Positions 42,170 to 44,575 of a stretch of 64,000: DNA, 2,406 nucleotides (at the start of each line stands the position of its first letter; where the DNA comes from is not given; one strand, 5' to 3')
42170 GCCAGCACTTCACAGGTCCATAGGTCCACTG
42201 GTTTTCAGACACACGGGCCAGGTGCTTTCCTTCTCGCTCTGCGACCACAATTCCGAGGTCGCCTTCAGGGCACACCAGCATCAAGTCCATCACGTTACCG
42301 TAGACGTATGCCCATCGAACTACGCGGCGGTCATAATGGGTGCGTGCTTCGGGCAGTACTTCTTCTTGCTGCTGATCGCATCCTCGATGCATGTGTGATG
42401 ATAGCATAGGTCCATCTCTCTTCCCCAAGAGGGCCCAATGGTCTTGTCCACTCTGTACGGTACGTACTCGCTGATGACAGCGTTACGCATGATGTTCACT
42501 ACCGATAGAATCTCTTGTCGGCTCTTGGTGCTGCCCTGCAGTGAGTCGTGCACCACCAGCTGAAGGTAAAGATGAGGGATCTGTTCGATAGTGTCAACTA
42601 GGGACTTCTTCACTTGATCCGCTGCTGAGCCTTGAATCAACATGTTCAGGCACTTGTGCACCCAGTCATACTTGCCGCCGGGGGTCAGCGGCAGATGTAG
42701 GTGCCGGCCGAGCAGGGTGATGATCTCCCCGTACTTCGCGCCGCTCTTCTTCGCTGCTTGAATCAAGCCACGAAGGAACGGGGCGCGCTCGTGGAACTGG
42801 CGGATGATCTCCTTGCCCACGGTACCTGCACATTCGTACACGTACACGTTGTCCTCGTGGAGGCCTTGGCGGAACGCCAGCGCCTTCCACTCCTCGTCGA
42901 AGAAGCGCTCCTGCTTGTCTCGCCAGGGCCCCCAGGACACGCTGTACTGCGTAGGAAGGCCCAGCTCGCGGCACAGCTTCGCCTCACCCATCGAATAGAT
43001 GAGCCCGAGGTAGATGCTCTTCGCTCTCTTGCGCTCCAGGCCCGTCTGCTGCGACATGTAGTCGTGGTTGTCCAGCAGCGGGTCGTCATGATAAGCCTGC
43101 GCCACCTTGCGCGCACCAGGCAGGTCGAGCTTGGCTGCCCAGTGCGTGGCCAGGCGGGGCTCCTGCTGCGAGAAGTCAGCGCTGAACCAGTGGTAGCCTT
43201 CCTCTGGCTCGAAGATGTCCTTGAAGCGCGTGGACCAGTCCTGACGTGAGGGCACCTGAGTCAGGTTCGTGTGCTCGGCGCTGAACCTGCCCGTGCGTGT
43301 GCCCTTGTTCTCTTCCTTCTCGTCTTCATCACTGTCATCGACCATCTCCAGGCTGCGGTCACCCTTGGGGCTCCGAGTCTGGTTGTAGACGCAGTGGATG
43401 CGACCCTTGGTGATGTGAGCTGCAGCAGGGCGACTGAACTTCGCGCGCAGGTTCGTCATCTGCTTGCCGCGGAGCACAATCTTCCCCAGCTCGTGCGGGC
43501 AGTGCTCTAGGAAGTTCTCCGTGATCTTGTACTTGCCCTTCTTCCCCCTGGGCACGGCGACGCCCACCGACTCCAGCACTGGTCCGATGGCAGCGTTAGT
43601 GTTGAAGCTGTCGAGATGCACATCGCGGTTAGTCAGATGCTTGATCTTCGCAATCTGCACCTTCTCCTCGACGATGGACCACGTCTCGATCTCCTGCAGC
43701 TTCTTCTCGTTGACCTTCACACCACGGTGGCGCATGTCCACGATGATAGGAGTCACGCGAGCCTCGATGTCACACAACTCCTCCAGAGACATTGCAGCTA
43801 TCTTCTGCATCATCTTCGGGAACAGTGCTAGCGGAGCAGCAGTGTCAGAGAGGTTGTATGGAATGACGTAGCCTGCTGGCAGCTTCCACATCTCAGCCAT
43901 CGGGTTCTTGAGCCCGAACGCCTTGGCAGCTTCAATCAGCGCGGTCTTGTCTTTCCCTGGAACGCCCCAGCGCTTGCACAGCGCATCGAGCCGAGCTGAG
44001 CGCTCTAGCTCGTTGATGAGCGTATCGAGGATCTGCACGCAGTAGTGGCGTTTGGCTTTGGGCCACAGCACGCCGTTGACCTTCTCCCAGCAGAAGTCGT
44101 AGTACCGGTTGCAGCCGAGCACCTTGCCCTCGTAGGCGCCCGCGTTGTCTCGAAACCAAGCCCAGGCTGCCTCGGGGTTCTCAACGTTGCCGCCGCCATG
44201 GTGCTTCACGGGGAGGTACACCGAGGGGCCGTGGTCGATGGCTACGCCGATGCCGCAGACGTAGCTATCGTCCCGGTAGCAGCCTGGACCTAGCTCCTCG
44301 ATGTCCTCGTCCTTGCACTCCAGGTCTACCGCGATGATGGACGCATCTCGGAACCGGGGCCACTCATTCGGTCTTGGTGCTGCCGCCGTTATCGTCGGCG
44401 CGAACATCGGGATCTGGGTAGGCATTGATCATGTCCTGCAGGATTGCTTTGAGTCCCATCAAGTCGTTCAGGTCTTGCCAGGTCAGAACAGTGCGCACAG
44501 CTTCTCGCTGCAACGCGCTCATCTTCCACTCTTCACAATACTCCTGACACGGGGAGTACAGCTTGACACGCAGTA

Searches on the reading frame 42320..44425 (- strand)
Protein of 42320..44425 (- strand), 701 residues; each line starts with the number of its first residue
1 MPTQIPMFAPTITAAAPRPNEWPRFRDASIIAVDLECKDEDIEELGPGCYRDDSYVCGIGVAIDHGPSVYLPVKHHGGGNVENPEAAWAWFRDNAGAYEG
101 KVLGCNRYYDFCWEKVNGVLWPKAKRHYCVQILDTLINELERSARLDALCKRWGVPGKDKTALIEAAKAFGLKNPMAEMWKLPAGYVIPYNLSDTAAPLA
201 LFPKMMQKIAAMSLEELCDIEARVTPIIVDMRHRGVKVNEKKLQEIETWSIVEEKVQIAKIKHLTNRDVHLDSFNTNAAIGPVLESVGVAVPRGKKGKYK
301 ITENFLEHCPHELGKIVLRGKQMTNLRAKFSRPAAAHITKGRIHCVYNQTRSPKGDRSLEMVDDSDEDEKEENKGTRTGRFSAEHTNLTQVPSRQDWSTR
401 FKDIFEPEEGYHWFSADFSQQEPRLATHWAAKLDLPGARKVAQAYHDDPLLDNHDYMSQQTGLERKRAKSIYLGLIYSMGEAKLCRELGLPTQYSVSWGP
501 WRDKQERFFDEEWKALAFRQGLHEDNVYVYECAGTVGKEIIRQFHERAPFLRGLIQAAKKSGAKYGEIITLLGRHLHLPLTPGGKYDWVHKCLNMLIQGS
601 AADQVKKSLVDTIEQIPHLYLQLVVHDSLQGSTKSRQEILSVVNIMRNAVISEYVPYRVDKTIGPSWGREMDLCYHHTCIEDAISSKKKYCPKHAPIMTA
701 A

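Call 12: search_protein_families(library=phrogs, proteins=[window:42320-44425:-])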
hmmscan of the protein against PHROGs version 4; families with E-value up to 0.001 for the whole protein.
window:42320-44425:- (701 aa): 5 families
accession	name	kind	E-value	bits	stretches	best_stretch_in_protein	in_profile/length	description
phrog_17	-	DNA, RNA and nucleotide metabolism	8.8e-72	243.6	1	22-675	664-1238/1445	DNA polymerase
phrog_15971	-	DNA, RNA and nucleotide metabolism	8.6e-16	59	1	314-659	74-360/376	DNA polymerase I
phrog_10285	-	DNA, RNA and nucleotide metabolism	2.5e-08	34.3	1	384-430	28-74/321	DNA polymerase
phrog_12241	-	DNA, RNA and nucleotide metabolism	0.00016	21.7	0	40-256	132-351/502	DNA polymerase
phrog_5995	-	DNA, RNA and nucleotide metabolism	0.00055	20.6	1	538-672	25-180/236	DNA polymerase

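Call 21: find_related_loci(query=window:42320-44425:-, collection=viral_contigs, flank=1000)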
Query window:42320-44425:- (701 aa) in viral_contigs; peptide patterns used: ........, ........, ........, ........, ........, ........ (x = any residue, [..] = any of these).
12 stretches matched a pattern, but none encodes a relative of the query by tblastn (E <= 1e-3).

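Call 22: search_dna_similar(query=window:42320-44425:-, collection=phages, mode=protein, max_rows=15)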
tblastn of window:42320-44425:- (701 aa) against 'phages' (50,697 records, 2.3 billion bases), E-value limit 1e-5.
Records with a match: 361; places in all: 362; records where one place covers at least 80% of the query: 215.
Best place of each record, by identity: <60% 361.
By first word of the organism name: Pseudomonas 74; Salmonella 50; Vibrio 45; Clostridium 35; Enterococcus 21; Bacteriophage 18; Listeria 16; Escherichia 12; Acinetobacter 12; Bordetella 9; and 31 more.
By host as written in the record: - 64; Clostridium sporogenes ATCC-15579 30; Pseudomonas aeruginosa 29; Pseudomonas aeruginosa PAO1 22; Salmonella enterica subsp. enterica serovar Enteritidis PT1 14; Bordetella bronchiseptica ATCC 10580 9; Vibrio cholerae 2095 9; Enterococcus faecalis 8; and 100 more.
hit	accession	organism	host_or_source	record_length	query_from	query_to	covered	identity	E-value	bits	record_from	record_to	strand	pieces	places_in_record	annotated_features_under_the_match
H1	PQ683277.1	phage Simon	raw sewage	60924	4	669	95%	38.4%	4e-145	474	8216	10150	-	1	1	record has no annotation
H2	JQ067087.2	Pseudomonas phage PaMx11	Pseudomonas aeruginosa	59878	4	701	100%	36.3%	6e-136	447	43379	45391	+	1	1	putative DNA polymerase | cd: putative dCMP deaminase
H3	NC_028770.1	Pseudomonas phage PaMx11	Pseudomonas aeruginosa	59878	4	701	100%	36.3%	6e-136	447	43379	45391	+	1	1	putative DNA polymerase | cd: putative dCMP deaminase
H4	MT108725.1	Pseudomonas phage Epa5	Pseudomonas sp.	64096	4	674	96%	37.8%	4e-140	459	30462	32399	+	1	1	putative DNA polymerase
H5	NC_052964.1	Pseudomonas phage Epa5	Pseudomonas sp.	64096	4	674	96%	37.8%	4e-140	459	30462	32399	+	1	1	putative DNA polymerase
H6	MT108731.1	Pseudomonas phage Epa43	Pseudomonas sp.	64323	4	674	96%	37.8%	4e-140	459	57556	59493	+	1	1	hypothetical protein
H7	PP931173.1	Pseudomonas phage PAKlein3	Pseudomonas aeruginosa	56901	4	677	96%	37.5%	2e-136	449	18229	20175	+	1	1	DNA polymerase | dCMP deaminase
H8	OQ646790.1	Pseudomonas phage PA_LZ03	Pseudomonas aeruginosa PA14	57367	4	677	96%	37.3%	4e-136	448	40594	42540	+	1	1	DNA polymerase I | putative dCMP deaminase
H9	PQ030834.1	Pseudomonas phage phiW8-1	Pseudomonas aeruginosa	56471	4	677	96%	37.2%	3e-135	445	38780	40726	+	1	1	record has no annotation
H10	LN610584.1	Pseudomonas phage vB_PaeS_PAO1_Ab19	Pseudomonas aeruginosa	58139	4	677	96%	37.1%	4e-137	451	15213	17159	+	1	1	record has no annotation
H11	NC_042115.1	Pseudomonas phage vB_PaeS_PAO1_Ab19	Pseudomonas aeruginosa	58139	4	677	96%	37.1%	4e-137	451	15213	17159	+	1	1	hypothetical protein | deoxycytidinylate deaminase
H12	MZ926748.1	Pseudomonas phage AIIMS-Plu-RaNi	Pseudomonas luteola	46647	4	701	100%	35.8%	2e-135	446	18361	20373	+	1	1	putative DNA polymerase | putative dCMP deaminase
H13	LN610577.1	Pseudomonas phage vB_PaeS_PAO1_Ab18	Pseudomonas aeruginosa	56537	4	677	96%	36.9%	4e-136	448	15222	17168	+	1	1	ORF18: putative DNA polymerase I | ORF19: putative dCMP deaminase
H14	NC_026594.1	Pseudomonas phage vB_PaeS_PAO1_Ab18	Pseudomonas aeruginosa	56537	4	677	96%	36.9%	4e-136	448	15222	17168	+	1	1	ORF18: putative DNA polymerase I | ORF19: deoxycytidinylate deaminase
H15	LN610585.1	Pseudomonas phage vB_PaeS_PAO1_Ab20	Pseudomonas aeruginosa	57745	4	677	96%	36.9%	7e-136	447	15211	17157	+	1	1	record has no annotation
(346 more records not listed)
